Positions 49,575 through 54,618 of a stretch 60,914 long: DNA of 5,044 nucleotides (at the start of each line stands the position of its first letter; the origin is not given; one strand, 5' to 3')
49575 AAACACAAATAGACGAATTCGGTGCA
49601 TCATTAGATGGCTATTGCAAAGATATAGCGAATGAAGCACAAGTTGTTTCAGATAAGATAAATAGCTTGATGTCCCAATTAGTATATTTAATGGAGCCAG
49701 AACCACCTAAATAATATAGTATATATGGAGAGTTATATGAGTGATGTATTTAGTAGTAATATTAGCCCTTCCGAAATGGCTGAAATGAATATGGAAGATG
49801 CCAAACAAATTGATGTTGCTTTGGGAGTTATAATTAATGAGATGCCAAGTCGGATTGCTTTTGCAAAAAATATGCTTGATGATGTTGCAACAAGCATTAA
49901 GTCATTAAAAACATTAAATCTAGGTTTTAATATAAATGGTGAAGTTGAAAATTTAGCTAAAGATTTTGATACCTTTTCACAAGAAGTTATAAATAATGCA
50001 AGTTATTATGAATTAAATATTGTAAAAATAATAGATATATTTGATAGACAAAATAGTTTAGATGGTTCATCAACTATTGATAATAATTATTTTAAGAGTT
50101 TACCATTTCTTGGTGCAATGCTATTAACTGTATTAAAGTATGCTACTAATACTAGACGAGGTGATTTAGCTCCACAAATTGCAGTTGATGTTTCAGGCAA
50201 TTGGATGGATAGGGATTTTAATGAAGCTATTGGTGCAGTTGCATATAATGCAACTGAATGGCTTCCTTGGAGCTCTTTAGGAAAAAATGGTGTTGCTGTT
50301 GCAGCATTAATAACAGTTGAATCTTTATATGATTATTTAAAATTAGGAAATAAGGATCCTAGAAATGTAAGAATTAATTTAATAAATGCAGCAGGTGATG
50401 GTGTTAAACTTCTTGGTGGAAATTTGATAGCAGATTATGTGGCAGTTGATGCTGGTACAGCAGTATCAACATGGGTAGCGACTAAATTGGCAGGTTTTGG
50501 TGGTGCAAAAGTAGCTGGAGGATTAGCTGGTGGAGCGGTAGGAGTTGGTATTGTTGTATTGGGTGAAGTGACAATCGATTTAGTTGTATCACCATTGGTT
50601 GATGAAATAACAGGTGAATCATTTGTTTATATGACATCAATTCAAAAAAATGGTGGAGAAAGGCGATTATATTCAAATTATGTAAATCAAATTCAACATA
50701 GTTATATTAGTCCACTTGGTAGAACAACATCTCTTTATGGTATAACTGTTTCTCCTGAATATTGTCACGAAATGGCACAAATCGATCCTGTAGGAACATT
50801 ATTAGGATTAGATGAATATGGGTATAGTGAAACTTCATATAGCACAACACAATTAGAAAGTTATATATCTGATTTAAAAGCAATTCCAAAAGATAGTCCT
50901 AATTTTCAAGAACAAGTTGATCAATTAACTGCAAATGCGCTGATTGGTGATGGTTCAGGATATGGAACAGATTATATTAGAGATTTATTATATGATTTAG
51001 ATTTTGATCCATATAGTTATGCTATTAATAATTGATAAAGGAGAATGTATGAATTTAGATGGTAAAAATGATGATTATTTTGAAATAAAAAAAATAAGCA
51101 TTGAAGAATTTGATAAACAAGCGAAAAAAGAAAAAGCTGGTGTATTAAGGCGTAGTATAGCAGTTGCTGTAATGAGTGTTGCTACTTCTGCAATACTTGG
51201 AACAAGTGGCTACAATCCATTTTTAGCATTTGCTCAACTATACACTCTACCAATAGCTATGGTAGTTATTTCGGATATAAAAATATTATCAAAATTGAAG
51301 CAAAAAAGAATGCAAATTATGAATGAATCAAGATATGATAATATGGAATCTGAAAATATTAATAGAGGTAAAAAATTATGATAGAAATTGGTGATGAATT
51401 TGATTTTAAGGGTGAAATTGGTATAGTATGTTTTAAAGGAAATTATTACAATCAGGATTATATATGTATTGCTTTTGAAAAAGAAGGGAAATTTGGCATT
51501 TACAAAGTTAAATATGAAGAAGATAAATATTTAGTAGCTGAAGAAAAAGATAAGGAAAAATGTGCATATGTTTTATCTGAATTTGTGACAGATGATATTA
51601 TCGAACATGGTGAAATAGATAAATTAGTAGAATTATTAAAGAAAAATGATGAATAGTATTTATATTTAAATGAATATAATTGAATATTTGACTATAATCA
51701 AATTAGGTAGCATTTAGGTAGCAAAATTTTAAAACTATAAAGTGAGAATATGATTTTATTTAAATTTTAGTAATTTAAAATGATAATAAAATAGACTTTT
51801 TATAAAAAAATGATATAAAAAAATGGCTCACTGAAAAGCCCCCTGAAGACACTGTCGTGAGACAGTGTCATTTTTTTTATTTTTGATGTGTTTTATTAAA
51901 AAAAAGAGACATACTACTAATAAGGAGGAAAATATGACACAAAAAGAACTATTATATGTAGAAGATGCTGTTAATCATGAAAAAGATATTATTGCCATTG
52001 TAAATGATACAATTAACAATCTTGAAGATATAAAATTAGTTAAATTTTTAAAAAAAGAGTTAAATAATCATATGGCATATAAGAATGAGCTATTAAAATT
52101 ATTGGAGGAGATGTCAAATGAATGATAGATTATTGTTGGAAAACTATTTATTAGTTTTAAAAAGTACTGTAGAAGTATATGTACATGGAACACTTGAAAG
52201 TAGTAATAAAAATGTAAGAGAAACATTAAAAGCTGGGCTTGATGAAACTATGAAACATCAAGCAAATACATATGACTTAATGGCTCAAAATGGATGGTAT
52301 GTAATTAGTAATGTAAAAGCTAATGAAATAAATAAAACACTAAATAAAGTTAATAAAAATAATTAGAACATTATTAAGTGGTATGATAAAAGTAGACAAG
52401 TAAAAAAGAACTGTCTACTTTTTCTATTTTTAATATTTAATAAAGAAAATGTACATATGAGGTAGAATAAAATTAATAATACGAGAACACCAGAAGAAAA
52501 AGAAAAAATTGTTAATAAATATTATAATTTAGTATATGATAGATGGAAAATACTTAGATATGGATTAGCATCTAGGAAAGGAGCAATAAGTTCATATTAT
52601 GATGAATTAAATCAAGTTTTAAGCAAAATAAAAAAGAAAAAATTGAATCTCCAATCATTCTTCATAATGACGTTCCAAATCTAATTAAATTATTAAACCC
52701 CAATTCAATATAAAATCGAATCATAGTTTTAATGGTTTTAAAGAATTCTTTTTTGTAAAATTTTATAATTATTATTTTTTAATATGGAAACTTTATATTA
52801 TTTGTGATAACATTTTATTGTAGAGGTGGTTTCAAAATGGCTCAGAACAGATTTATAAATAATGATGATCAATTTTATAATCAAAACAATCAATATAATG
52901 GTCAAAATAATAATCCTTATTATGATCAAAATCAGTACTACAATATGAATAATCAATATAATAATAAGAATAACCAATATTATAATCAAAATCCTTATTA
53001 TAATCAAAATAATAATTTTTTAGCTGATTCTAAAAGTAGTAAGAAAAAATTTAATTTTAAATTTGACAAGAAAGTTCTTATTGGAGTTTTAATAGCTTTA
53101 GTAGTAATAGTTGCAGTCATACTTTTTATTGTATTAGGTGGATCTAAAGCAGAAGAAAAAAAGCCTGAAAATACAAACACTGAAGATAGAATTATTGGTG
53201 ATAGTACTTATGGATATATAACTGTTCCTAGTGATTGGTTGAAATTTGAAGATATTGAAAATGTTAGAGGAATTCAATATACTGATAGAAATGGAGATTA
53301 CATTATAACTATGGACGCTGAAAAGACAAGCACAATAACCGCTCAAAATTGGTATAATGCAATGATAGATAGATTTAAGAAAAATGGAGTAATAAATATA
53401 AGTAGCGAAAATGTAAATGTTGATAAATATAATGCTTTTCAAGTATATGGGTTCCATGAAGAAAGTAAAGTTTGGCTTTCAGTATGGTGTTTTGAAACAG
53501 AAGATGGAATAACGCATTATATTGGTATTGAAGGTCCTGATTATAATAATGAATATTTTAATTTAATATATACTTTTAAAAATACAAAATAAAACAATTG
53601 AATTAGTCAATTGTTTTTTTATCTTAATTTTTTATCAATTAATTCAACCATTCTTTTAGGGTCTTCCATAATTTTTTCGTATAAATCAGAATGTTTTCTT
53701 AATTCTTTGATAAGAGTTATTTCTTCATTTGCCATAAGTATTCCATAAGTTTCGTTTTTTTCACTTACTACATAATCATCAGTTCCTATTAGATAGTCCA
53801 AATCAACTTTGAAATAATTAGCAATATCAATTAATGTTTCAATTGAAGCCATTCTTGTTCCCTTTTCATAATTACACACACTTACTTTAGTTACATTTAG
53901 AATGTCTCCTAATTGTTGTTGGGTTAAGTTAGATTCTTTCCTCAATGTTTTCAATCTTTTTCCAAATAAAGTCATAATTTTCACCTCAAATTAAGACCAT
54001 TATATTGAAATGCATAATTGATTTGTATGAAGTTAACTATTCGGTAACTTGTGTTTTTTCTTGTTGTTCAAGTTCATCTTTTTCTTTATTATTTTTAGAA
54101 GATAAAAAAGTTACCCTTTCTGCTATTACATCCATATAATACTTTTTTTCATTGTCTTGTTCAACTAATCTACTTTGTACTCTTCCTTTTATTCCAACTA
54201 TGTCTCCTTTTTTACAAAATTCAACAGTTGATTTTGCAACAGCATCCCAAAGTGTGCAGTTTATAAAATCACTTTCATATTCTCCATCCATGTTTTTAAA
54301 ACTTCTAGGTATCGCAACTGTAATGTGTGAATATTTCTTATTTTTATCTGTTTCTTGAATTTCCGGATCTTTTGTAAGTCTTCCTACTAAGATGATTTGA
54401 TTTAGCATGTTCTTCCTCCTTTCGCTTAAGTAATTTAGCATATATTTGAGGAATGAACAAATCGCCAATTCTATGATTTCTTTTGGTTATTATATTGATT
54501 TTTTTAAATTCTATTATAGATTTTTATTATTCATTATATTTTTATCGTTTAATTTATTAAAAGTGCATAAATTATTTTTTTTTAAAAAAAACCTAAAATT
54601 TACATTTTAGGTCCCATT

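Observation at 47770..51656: Orphan T7SSb-style effector cassette carried as cargo of a mobilizable element, with no secretion-machinery genes nearby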

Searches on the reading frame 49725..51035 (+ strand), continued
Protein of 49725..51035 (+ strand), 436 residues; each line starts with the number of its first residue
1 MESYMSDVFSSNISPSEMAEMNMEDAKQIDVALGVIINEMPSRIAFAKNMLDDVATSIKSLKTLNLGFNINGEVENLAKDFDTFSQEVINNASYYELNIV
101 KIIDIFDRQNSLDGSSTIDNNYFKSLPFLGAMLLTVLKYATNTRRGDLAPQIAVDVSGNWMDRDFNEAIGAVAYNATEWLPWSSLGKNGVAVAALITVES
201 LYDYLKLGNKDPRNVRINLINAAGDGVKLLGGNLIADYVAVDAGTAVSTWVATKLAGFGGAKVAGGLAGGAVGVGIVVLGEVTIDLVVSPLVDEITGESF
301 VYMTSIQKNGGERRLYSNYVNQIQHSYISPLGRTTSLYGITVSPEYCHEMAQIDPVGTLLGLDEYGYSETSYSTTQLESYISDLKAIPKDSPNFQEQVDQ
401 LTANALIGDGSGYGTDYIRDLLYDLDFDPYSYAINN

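Call 88: search_protein_families(library=pfam, alignment_id=A4, max_evalue=1)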
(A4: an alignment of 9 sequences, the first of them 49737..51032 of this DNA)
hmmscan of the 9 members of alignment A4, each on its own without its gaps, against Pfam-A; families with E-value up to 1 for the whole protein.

A. member 1, window:49737-51032:+ (432 aa): 0 families

B. families by the number of members that match (of 9 scanned): 7 families
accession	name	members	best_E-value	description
PF18575.6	HAMP_N3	1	0.0061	HAMP N-terminal domain 3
PF04716.19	ETC_C1_NDUFA5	1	0.048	ETC complex I subunit conserved region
PF11419.13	DUF3194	1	0.081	Protein of unknown function (DUF3194)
PF16224.10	DUF4883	1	0.11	DOmain of unknown function (DUF4883)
PF19191.5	HEF_HK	1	0.13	HEF_HK domain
PF05531.17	NPV_P10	1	0.16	Nucleopolyhedrovirus P10 protein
PF21415.2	SMK1_alpha_su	1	0.22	SMK1 alpha subunit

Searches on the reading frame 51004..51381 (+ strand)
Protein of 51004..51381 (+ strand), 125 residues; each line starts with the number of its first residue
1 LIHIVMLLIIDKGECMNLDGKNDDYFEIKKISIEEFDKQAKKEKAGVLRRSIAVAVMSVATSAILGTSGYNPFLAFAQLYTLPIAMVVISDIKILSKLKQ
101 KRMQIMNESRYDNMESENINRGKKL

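Call 3: search_protein_families(library=pfam, proteins=[window:51004-51381:+], max_evalue=1)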
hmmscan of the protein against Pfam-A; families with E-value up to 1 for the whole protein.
window:51004-51381:+ (125 aa): 2 families
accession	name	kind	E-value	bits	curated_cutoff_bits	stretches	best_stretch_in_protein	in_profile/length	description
PF03197.19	FRD2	-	0.0072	17.4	29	1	5-52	27-76/96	Bacteriophage FRD2 protein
PF13603.12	tRNA-synt_1_2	-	0.057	13.3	25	1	57-119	108-176/185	Leucyl-tRNA synthetase, editing domain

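Call 27: search_protein_families(library=ncbifam, proteins=[window:51004-51381:+], max_evalue=1)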
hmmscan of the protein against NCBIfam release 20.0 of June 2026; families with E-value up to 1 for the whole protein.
window:51004-51381:+ (125 aa): 0 families

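Call 34: search_protein_families(library=padloc, proteins=[window:51004-51381:+], max_evalue=0.1)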
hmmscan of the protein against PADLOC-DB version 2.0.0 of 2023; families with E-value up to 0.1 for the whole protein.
window:51004-51381:+ (125 aa): 0 families

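Call 35: search_protein_families(library=phrogs, proteins=[window:51004-51381:+], max_evalue=0.1)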
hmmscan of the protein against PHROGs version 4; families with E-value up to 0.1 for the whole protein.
window:51004-51381:+ (125 aa): 0 families

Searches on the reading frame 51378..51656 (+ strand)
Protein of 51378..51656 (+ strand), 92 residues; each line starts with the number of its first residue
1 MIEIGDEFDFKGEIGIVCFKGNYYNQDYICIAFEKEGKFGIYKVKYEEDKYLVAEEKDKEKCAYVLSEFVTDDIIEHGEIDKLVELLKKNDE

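Call 3: search_protein_families(library=pfam, proteins=[window:51378-51656:+], max_evalue=1)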
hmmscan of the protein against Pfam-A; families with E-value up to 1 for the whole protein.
window:51378-51656:+ (92 aa): 4 families
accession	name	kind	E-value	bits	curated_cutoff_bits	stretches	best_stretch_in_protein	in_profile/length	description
PF08272.16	Zn_Ribbon_Topo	-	0.035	14.3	25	1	34-51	20-37/41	Topoisomerase I zinc-ribbon-like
PF17331.7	GFD1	-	0.05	14.2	23.4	1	41-73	4-36/44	GFD1 mRNA transport factor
PF25745.1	Phage_GP58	-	0.095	12.9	27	1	51-63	18-30/35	Bacteriophage GP58 protein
PF01589.21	Alpha_E1_glycop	-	0.095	11.8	25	1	16-55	243-282/504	Alphavirus E1 glycoprotein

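Call 27: search_protein_families(library=ncbifam, proteins=[window:51378-51656:+], max_evalue=1)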
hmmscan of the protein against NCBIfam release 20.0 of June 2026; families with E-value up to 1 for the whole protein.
window:51378-51656:+ (92 aa): 0 families

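Call 34: search_protein_families(library=padloc, proteins=[window:51378-51656:+], max_evalue=0.1)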
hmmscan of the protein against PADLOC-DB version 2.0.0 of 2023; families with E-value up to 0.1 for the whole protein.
window:51378-51656:+ (92 aa): 0 families

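Call 35: search_protein_families(library=phrogs, proteins=[window:51378-51656:+], max_evalue=0.1)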
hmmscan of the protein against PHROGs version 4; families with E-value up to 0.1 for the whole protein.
window:51378-51656:+ (92 aa): 1 family
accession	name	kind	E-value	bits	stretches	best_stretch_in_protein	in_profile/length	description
phrog_11453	-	unknown function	0.075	14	0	51-63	18-30/35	-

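Call 82: find_homologous_proteins(query=A8, max_evalue=0.01)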
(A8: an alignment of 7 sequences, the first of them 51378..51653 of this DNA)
Query A8 (7 sequences) (92 aa, profile of the alignment): 21 proteins with E <= 0.01 among 121 candidates.
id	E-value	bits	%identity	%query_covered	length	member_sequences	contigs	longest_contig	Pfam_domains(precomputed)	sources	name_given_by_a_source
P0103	1.5e-48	181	100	100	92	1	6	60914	-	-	-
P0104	4.9e-48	179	84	98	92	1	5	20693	-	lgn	-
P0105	5.0e-48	179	79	98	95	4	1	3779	-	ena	-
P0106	1.6e-46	174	77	100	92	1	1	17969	-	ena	-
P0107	2.8e-46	173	88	96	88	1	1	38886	-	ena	-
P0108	5.6e-45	169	84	96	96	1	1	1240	-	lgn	-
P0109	2.9e-43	164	77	100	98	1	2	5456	-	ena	-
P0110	5.5e-43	163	82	99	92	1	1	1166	-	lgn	-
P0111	2.5e-42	161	76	99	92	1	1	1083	-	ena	-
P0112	9.7e-42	159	75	97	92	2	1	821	-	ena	-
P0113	3.2e-41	157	75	99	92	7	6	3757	-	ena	-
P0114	1.2e-40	155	76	87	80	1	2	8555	-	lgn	-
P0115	1.9e-40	155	75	95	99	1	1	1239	-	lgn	-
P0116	1.4e-39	152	70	100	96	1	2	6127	-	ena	-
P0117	1.5e-39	152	80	86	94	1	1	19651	-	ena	-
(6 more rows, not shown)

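Call 96: search_solved_structures(query=A8, max_evalue=1)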
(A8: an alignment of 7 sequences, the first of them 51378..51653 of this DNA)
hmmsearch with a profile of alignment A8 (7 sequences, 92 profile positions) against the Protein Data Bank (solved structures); distinct sequences matched with E-value up to 1: 1.
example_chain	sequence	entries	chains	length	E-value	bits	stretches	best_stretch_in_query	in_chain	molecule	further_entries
2kvs_A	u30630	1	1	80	0.17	15.3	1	30-79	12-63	Uncharacterized protein MW0776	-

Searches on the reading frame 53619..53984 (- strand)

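Call 7: search_protein_families(library=pfam, proteins=[window:53619-53984:-], max_evalue=0.001)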
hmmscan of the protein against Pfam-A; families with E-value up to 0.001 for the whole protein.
window:53619-53984:- (121 aa): 3 families
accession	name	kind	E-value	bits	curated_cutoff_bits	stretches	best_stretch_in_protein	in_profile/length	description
PF01381.28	HTH_3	-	1.4e-14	54.3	23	1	11-65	1-55/55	Helix-turn-helix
PF12844.13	HTH_19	-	6.8e-13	48.8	30.2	1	8-66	1-59/64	Helix-turn-helix domain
PF13560.12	HTH_31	-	3.6e-09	37.2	27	1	7-62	2-58/64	Helix-turn-helix domain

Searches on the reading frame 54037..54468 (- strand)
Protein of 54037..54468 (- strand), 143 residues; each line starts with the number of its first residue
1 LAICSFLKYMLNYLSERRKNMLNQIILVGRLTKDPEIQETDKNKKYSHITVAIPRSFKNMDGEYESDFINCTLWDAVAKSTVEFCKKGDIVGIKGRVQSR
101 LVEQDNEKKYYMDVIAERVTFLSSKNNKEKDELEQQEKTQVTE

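Call 7: search_protein_families(library=pfam, proteins=[window:54037-54468:-], max_evalue=0.001)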
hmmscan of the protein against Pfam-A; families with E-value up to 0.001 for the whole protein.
window:54037-54468:- (143 aa): 2 families
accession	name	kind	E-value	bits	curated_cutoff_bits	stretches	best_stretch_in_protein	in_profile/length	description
PF00436.31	SSB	-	3.5e-24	85.3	26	1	22-122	1-104/104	Single-strand binding protein family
PF01336.31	tRNA_anti-codon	-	7.1e-05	23.1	27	1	65-106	25-61/75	OB-fold nucleic acid binding domain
